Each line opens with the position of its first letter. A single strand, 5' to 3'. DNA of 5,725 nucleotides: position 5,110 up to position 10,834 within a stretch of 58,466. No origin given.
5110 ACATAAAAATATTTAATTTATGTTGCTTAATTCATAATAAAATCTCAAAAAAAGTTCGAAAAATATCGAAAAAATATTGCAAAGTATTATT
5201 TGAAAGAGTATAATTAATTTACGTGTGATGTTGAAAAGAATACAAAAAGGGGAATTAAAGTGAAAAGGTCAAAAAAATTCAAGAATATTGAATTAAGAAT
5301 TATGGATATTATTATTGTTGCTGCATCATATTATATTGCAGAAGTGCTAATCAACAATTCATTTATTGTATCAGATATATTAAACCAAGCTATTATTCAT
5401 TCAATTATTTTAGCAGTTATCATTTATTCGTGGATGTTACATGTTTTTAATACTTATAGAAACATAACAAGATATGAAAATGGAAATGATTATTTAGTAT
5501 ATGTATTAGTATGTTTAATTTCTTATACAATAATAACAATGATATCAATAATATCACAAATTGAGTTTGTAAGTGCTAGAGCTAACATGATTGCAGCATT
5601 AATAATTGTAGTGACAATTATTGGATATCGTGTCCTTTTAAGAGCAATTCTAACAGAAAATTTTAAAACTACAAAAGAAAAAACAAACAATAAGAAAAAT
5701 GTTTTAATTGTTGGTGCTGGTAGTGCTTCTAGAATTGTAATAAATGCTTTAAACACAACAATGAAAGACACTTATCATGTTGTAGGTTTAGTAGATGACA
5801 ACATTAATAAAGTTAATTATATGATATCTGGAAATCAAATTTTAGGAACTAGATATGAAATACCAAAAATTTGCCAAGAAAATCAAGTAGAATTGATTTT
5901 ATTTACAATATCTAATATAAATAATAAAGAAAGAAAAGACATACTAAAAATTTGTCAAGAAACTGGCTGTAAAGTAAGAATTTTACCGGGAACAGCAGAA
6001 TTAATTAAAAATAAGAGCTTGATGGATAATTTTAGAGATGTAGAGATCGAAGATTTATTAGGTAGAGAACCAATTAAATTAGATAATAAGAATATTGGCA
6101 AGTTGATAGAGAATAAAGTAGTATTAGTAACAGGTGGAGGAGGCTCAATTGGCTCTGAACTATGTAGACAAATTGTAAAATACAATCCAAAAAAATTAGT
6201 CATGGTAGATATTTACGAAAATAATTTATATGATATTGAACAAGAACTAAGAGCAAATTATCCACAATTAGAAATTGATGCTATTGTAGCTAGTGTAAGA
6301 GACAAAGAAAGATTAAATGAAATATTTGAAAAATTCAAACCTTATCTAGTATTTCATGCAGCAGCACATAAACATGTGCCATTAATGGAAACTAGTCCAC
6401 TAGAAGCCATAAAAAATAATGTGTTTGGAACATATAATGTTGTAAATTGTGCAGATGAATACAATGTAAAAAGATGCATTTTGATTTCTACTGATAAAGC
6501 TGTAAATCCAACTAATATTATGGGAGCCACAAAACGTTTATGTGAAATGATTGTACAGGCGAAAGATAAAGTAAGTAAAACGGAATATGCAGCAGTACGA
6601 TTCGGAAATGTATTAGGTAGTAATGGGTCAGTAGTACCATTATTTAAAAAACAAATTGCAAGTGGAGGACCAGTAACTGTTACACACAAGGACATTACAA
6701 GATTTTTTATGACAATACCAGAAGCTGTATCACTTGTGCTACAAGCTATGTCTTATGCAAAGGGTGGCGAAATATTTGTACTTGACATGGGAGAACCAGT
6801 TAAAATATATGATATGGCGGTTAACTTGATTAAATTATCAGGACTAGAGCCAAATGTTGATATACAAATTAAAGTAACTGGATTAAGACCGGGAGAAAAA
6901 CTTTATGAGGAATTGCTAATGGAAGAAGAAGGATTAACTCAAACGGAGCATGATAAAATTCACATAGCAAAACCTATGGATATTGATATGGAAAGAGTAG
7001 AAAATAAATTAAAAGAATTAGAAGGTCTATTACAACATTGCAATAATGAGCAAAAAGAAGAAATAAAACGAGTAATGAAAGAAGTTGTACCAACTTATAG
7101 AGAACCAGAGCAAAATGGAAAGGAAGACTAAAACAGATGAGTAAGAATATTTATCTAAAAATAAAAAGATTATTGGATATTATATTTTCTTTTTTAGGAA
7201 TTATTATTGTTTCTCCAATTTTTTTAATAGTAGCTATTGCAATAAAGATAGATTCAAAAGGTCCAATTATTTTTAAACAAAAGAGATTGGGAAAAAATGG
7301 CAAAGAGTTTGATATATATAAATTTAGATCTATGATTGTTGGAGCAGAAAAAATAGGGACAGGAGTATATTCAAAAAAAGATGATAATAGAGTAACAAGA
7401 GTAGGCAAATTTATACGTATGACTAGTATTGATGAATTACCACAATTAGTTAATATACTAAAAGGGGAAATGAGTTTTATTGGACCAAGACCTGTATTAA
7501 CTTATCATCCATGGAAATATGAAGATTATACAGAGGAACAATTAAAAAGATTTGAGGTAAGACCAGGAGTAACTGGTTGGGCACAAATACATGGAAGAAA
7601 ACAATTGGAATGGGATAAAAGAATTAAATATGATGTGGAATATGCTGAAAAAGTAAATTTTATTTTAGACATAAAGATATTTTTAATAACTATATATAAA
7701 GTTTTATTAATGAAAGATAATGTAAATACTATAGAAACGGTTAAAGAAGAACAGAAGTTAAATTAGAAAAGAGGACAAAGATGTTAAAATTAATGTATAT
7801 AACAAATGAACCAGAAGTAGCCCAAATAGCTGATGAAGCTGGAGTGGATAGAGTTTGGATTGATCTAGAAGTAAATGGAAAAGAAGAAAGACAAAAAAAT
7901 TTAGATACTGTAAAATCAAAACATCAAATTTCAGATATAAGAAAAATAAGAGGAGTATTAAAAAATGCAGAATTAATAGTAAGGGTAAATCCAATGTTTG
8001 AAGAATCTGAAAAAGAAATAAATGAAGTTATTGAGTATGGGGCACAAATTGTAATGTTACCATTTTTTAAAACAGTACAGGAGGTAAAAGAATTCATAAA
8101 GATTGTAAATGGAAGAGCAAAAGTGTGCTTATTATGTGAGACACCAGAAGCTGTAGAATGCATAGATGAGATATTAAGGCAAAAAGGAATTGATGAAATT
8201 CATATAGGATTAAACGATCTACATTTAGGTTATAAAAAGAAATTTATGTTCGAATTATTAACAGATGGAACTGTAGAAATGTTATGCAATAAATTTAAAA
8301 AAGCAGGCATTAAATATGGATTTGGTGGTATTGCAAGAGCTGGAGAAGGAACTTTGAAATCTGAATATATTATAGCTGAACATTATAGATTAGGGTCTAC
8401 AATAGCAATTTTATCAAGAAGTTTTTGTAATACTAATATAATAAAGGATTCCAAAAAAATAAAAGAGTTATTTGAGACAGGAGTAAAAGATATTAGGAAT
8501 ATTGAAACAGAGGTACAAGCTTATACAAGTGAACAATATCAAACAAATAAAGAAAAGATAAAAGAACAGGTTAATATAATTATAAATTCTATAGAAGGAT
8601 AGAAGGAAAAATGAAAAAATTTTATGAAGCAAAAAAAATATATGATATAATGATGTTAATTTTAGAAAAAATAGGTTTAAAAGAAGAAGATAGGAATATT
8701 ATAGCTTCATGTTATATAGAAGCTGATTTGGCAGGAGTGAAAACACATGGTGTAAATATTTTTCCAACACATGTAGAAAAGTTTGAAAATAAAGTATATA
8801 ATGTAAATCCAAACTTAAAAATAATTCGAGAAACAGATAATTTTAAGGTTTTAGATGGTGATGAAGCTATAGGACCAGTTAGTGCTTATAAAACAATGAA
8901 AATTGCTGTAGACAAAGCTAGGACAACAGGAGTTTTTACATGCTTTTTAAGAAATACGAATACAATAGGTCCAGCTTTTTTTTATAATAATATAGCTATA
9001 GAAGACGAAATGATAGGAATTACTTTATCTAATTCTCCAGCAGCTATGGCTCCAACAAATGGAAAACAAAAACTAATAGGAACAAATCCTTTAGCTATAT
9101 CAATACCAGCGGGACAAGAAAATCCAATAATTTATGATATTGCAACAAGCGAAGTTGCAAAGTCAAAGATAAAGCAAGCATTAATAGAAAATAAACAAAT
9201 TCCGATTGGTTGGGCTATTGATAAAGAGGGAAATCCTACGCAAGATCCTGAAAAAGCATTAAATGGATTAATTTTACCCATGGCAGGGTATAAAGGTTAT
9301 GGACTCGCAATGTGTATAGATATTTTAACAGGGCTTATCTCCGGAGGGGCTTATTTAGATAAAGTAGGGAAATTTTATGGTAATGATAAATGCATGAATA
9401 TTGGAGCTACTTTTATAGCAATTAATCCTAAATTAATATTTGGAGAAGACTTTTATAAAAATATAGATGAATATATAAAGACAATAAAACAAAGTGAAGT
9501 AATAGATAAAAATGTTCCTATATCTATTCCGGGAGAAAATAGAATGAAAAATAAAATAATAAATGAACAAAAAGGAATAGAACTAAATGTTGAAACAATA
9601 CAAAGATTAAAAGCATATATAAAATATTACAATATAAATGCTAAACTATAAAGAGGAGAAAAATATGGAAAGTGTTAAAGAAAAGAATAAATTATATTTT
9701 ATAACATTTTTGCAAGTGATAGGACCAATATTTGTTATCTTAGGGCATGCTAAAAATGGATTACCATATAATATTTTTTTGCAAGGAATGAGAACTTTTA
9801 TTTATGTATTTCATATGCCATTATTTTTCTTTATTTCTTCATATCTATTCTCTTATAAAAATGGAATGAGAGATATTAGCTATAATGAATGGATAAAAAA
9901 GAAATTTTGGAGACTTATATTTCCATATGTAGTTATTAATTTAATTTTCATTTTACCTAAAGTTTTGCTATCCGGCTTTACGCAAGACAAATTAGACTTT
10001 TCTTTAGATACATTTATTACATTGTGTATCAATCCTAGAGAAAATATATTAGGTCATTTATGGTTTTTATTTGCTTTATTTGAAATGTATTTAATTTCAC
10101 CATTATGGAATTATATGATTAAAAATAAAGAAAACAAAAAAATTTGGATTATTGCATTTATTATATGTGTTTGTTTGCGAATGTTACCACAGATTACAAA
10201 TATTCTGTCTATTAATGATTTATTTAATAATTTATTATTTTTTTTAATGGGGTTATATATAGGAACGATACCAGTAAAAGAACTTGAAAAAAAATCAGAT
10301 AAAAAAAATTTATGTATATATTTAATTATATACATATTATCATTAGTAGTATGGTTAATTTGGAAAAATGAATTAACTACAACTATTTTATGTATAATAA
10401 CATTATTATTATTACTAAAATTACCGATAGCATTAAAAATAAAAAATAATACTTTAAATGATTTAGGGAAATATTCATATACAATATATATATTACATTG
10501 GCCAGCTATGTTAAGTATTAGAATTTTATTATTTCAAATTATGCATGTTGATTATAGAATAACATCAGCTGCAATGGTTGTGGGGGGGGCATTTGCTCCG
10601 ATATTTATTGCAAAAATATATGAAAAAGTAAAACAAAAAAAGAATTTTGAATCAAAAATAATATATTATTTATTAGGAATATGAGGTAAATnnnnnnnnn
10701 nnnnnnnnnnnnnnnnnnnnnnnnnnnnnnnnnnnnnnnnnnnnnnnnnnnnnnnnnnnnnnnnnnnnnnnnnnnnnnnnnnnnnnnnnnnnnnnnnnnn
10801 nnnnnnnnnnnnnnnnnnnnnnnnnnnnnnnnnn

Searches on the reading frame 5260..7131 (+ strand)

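Call 25: search_protein_families(library=pfam, proteins=[window:5260-7131:+], max_evalue=0.001)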
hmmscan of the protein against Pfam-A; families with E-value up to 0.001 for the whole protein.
window:5260-7131:+ (623 aa): 11 families
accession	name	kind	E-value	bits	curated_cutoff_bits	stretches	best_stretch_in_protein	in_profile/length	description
PF02719.21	Polysacc_synt_2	-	4.7e-127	423.6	20.2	1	288-571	1-292/293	Polysaccharide biosynthesis protein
PF01370.27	Epimerase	-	1.6e-22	80.5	20.9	1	288-507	1-238/240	NAD dependent epimerase/dehydratase family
PF16363.11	GDP_Man_Dehyd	-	1.2e-15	58.3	27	1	289-412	1-130/332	GDP-mannose 4,6 dehydratase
PF04321.23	RmlD_sub_bind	-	1.3e-13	51.1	27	1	288-476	3-177/287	RmlD substrate binding domain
PF01073.25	3Beta_HSD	-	6.6e-11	42.2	22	1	289-418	1-123/280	3-beta hydroxysteroid dehydrogenase/isomerase family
PF13727.12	CoA_binding_3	-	1.9e-10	41.5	25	1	71-243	10-175/175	CoA-binding domain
PF00106.31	adh_short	-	7.4e-08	32.5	26.6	1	286-359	1-71/195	short chain dehydrogenase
PF07993.18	NAD_binding_4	-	0.00011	21.8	20.1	0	363-428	91-153/258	Male sterility protein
PF08659.16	KR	-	0.00013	22.4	22.6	0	288-375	3-96/180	KR domain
PF17836.7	PglD_N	-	0.00017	22.5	23.4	1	147-227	1-73/78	PglD N-terminal domain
PF13460.12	NAD_binding_10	-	0.00095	19.5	27.2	0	292-435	1-124/184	NAD(P)H-binding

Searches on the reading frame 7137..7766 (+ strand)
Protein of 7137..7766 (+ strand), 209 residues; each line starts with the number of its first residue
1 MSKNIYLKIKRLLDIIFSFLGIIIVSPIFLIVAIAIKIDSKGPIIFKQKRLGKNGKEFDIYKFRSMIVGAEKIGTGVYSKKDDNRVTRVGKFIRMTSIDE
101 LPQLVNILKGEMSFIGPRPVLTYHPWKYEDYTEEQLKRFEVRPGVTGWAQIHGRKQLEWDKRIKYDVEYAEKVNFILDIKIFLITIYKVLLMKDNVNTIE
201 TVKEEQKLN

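Call 25: search_protein_families(library=pfam, proteins=[window:7137-7766:+], max_evalue=0.001)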
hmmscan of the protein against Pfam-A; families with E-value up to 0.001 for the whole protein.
window:7137-7766:+ (209 aa): 1 family
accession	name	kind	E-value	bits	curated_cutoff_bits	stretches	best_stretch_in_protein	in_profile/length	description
PF02397.22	Bac_transf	-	1.7e-69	233.3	27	1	10-190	1-178/179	Bacterial sugar transferase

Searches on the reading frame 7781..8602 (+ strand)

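Call 25: search_protein_families(library=pfam, proteins=[window:7781-8602:+], max_evalue=0.001)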
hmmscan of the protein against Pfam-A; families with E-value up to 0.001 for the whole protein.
window:7781-8602:+ (273 aa): 1 family
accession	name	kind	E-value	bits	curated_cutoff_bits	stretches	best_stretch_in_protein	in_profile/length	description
PF03328.21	HpcH_HpaI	-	2.9e-13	50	25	1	8-153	8-162/221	HpcH/HpaI aldolase/citrate lyase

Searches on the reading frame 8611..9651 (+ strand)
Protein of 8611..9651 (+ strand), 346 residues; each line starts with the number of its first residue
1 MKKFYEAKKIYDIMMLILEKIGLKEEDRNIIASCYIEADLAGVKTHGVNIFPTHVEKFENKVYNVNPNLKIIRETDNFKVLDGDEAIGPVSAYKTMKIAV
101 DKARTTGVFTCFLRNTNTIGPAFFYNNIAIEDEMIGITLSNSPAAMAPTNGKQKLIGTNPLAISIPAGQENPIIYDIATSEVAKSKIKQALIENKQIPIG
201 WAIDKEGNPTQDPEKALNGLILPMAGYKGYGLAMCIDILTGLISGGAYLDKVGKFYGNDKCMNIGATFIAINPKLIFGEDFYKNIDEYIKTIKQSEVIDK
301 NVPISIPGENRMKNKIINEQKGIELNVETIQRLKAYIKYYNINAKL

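Call 25: search_protein_families(library=pfam, proteins=[window:8611-9651:+], max_evalue=0.001)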
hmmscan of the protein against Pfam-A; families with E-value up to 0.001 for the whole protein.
window:8611-9651:+ (346 aa): 1 family
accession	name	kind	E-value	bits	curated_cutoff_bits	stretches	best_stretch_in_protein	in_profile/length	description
PF02615.19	Ldh_2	-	1.1e-101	340.8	38.8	1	7-334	3-333/333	Malate/L-lactate dehydrogenase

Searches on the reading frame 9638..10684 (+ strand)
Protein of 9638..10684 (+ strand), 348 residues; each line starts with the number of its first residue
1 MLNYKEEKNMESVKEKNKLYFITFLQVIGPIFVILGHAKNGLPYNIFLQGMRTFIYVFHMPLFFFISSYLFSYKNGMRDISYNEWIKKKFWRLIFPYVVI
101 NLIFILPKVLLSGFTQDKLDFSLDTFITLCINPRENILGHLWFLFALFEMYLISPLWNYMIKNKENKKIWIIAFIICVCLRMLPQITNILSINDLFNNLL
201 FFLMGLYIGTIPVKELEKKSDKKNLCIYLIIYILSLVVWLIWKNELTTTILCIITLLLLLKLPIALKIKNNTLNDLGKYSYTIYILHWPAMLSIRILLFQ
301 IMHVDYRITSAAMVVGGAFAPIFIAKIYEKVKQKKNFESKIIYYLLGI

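Call 25: search_protein_families(library=pfam, proteins=[window:9638-10684:+], max_evalue=0.001)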
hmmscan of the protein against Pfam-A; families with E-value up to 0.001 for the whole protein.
window:9638-10684:+ (348 aa): 1 family
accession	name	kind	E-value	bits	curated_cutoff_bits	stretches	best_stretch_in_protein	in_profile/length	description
PF01757.29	Acyl_transf_3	-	4.1e-39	135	31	1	20-322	2-318/326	Acyltransferase domain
